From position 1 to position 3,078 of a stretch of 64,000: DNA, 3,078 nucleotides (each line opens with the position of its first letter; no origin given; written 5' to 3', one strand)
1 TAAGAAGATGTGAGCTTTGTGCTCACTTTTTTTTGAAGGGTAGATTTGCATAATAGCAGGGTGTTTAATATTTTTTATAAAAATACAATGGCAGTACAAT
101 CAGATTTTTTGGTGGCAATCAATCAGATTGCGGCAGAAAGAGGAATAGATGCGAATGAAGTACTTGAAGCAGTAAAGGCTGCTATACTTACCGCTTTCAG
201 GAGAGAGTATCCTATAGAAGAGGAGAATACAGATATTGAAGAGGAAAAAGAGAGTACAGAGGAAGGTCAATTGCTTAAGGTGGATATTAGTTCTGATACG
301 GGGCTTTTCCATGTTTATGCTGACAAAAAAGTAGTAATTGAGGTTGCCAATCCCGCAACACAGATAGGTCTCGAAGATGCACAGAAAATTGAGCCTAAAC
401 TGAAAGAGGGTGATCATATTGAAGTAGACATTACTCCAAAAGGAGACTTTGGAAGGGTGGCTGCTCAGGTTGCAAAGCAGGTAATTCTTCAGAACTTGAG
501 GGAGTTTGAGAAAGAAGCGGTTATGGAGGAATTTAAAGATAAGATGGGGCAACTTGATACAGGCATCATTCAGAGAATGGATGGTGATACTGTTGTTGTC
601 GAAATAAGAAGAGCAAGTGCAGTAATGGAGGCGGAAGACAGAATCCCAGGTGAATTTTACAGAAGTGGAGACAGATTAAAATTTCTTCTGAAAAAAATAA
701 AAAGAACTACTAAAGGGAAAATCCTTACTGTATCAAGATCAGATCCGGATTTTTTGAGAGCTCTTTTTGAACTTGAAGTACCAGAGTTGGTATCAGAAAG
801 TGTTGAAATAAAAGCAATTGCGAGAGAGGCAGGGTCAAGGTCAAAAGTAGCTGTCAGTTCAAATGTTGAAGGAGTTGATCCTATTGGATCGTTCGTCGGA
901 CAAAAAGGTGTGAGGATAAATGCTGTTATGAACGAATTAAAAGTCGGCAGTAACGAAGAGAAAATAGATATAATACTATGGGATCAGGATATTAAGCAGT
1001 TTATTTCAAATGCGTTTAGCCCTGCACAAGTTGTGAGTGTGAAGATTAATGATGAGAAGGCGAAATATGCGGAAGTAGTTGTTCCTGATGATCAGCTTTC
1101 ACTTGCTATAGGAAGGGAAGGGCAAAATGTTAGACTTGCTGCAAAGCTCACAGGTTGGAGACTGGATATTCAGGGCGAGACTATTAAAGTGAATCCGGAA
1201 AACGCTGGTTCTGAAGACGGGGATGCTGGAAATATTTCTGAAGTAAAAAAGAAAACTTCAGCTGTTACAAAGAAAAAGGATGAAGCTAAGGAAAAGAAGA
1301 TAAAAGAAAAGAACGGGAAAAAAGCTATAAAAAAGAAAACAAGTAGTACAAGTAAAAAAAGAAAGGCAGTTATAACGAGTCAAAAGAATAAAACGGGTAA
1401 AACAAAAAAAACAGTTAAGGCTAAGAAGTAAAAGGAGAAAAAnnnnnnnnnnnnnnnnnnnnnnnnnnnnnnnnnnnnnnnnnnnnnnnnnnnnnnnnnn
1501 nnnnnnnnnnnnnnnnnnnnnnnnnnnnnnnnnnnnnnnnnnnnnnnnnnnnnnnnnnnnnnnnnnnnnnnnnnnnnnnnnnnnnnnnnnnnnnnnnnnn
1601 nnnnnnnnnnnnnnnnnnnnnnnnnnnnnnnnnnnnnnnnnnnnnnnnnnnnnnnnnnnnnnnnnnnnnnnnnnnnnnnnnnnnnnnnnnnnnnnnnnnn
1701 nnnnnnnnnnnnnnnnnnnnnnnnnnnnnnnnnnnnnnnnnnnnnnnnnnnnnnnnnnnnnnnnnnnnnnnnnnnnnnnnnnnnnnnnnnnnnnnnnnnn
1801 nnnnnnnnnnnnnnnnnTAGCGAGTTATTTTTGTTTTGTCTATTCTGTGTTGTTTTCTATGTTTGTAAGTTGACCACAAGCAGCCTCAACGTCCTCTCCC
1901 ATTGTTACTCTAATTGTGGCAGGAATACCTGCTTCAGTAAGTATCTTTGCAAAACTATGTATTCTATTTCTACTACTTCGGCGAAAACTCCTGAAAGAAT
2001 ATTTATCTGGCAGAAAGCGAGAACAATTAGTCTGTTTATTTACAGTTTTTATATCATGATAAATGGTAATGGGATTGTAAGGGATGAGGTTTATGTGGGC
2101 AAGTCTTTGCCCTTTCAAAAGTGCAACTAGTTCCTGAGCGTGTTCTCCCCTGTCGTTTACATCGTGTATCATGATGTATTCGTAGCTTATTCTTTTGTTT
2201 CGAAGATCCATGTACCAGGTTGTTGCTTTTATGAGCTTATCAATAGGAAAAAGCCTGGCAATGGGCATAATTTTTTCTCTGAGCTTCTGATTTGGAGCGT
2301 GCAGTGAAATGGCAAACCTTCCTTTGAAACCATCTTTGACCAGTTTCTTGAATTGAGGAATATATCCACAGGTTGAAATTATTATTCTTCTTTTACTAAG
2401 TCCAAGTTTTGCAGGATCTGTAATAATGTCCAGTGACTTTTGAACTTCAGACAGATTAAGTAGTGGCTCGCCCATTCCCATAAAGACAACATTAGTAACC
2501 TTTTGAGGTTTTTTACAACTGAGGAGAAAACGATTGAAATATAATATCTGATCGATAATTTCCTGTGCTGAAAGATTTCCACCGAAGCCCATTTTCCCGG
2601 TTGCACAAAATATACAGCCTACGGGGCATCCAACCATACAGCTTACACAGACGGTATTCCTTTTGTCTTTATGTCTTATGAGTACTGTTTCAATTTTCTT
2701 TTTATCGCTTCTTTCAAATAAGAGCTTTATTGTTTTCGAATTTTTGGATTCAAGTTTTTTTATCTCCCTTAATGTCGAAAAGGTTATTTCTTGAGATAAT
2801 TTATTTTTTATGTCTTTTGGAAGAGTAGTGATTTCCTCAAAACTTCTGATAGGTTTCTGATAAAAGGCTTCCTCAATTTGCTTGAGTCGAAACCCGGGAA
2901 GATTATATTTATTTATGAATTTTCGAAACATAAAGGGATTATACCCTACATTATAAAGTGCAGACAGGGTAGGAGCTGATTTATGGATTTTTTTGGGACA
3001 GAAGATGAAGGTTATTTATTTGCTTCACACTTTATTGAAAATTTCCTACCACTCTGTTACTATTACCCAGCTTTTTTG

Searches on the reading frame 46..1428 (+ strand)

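Call 42: search_protein_families(library=pfam, proteins=[window:46-1428:+], max_evalue=0.01)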
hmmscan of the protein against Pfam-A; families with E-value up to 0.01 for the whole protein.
window:46-1428:+ (461 aa): 3 families
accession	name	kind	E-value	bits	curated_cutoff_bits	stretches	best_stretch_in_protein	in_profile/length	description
PF08529.16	NusA_N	-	2.6e-29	102.3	23.8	1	20-157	1-119/119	NusA N-terminal domain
PF13184.12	KH_5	-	3.6e-25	88.3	27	1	262-334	1-69/69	NusA-like KH domain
PF23095.1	KH_NusA_C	-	0.0023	18.3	34.2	1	347-375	6-34/59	Transcription termination/antitermination protein NusA, KH domain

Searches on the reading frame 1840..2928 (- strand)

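Call 42: search_protein_families(library=pfam, proteins=[window:1840-2928:-], max_evalue=0.01)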
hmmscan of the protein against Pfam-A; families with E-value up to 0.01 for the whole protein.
window:1840-2928:- (362 aa): 2 families
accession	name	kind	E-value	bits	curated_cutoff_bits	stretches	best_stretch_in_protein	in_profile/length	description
PF04055.27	Radical_SAM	-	1.5e-14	55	29.5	1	96-260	2-157/166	Radical SAM superfamily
PF21016.3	RlmN_N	-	0.0019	18.4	24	1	2-48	12-58/60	Ribosomal RNA large subunit methyltransferase N-terminal domain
